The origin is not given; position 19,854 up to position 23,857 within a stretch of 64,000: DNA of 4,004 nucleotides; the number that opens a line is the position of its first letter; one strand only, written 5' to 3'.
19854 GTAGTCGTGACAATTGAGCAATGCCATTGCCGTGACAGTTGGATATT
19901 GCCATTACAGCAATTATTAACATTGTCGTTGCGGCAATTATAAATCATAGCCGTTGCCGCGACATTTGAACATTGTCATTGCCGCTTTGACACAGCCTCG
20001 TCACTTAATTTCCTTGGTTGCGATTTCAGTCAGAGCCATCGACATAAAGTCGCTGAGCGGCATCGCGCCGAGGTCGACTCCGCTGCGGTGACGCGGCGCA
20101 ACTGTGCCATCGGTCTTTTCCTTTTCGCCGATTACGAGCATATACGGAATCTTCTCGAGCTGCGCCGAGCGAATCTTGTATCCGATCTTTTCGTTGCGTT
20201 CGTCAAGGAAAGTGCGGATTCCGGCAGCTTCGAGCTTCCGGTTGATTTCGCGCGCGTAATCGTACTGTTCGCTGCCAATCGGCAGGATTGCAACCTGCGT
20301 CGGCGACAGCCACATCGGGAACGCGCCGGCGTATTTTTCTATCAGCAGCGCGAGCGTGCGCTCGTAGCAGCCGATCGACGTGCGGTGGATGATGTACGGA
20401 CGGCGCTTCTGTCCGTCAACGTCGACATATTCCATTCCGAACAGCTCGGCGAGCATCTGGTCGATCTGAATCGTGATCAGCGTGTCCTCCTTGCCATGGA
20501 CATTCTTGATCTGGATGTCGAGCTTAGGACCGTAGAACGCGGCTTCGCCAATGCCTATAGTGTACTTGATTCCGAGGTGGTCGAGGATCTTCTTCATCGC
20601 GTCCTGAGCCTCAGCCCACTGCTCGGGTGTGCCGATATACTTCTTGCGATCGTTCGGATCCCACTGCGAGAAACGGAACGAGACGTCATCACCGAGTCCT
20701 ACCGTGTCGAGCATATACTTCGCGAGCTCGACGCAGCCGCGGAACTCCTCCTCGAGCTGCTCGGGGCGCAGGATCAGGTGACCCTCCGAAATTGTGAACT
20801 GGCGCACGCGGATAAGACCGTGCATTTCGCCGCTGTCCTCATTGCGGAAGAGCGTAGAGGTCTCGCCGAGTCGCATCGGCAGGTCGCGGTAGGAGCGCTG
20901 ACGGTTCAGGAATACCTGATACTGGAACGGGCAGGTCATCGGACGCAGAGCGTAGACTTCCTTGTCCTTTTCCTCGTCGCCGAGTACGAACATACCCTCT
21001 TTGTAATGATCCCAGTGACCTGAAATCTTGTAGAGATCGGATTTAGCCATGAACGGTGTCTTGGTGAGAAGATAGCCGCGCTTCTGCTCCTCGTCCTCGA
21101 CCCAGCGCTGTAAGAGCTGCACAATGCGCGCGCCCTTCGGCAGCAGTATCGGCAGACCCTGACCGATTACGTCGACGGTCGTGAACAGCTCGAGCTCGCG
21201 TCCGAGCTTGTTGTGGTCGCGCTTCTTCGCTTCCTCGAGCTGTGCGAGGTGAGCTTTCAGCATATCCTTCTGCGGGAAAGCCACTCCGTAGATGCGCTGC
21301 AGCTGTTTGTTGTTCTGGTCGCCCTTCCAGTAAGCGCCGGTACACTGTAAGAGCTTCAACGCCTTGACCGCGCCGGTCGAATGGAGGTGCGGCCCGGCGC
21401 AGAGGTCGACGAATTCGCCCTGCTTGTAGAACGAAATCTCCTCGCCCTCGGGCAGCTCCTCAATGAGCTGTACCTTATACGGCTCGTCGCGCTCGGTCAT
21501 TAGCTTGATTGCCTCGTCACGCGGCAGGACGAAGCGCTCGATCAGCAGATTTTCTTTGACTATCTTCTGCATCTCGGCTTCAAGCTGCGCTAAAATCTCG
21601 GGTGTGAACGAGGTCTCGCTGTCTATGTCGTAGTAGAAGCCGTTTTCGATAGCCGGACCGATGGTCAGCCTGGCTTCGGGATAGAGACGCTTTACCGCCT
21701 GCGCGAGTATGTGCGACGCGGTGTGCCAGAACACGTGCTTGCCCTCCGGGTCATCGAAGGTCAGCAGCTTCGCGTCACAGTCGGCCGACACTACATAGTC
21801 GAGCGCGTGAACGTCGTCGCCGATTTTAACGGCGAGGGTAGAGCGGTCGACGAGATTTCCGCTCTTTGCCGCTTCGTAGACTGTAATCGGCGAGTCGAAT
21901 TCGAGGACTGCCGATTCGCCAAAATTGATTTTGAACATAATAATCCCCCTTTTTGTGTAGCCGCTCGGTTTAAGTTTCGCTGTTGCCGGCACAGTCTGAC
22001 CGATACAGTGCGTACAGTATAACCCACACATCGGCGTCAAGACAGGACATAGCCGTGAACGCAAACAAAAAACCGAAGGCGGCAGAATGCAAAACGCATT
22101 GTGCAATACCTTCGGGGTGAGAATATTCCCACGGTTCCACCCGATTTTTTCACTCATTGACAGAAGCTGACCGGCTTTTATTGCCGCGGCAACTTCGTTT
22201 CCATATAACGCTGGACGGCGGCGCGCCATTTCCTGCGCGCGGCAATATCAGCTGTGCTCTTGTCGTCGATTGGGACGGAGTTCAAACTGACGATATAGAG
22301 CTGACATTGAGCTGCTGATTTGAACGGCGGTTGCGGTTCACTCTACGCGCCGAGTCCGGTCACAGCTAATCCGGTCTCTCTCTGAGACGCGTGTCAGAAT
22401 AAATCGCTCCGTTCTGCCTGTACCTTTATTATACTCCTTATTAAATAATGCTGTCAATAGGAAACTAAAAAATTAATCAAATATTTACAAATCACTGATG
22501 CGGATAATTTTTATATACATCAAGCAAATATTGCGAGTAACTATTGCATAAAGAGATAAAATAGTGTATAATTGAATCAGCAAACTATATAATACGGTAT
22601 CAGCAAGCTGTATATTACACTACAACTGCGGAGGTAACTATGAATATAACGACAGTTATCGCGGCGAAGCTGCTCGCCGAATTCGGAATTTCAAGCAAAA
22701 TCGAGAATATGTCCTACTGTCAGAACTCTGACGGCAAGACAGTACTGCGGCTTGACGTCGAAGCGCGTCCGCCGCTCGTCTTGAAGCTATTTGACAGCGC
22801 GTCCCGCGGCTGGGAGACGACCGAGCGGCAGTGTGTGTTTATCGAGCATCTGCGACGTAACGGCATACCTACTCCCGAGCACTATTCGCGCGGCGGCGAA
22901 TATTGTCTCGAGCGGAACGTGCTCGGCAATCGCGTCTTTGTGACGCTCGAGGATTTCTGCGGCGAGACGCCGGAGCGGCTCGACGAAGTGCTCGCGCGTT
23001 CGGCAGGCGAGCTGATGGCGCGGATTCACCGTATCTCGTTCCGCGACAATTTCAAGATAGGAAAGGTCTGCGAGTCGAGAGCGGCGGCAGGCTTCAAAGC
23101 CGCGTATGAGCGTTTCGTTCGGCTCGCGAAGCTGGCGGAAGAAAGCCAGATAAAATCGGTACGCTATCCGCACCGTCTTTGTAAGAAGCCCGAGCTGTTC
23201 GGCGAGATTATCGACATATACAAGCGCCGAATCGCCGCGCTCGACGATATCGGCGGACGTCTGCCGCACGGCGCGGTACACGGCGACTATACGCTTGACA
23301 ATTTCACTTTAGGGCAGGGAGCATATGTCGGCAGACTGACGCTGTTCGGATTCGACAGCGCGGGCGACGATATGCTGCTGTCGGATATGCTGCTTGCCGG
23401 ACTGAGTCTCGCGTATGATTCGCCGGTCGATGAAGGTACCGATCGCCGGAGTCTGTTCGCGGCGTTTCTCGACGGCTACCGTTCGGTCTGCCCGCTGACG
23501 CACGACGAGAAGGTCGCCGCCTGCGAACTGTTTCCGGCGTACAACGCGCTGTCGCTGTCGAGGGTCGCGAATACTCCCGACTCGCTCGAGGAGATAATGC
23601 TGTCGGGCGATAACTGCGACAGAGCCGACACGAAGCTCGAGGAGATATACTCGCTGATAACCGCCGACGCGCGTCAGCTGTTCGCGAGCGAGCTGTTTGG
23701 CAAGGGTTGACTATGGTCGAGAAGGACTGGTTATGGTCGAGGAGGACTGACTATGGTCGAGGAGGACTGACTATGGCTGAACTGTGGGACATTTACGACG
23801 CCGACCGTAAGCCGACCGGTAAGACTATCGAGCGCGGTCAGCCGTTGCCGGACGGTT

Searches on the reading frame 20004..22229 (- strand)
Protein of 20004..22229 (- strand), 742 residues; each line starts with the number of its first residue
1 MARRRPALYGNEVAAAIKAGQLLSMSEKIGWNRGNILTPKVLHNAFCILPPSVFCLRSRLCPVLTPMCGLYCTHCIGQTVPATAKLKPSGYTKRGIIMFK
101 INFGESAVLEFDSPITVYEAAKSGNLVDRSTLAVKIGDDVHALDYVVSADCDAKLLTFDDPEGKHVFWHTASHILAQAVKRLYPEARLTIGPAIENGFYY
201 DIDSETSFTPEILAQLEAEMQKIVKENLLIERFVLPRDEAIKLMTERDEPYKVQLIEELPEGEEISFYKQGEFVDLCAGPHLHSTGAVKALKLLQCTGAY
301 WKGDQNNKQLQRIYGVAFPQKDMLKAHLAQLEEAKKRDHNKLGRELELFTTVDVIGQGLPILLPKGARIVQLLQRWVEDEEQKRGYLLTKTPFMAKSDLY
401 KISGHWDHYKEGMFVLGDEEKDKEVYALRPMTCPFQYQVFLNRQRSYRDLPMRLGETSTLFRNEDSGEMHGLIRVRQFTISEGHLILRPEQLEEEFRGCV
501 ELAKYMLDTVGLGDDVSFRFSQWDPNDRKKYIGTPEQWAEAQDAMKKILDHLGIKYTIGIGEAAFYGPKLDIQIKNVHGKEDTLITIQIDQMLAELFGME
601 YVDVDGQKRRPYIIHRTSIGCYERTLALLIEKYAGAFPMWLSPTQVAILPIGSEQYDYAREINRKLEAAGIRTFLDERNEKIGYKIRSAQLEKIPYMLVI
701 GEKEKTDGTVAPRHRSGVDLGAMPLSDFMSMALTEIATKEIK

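Call 18: search_protein_families(library=pfam, proteins=[window:20004-22229:-], max_evalue=0.001)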
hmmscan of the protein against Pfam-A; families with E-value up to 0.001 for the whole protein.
window:20004-22229:- (742 aa): 3 families
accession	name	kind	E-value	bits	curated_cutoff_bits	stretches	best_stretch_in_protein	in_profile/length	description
PF00587.30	tRNA-synt_2b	-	5.1e-36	124.8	29.3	1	421-633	6-179/179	tRNA synthetase class II core domain (G, H, P, S and T)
PF03129.25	HGTP_anticodon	-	6.9e-23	81.1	21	1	645-731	1-90/94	Anticodon binding domain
PF07973.19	tRNA_SAD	-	3.8e-15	56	24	1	265-314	1-44/44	Threonyl and Alanyl tRNA synthetase second additional domain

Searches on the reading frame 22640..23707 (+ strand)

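Call 18: search_protein_families(library=pfam, proteins=[window:22640-23707:+], max_evalue=0.001)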
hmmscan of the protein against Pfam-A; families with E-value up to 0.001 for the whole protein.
window:22640-23707:+ (356 aa): 1 family
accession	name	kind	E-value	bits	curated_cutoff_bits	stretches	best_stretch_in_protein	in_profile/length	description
PF01636.29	APH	-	1.8e-10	41.5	23.2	1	34-284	13-237/239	Phosphotransferase enzyme family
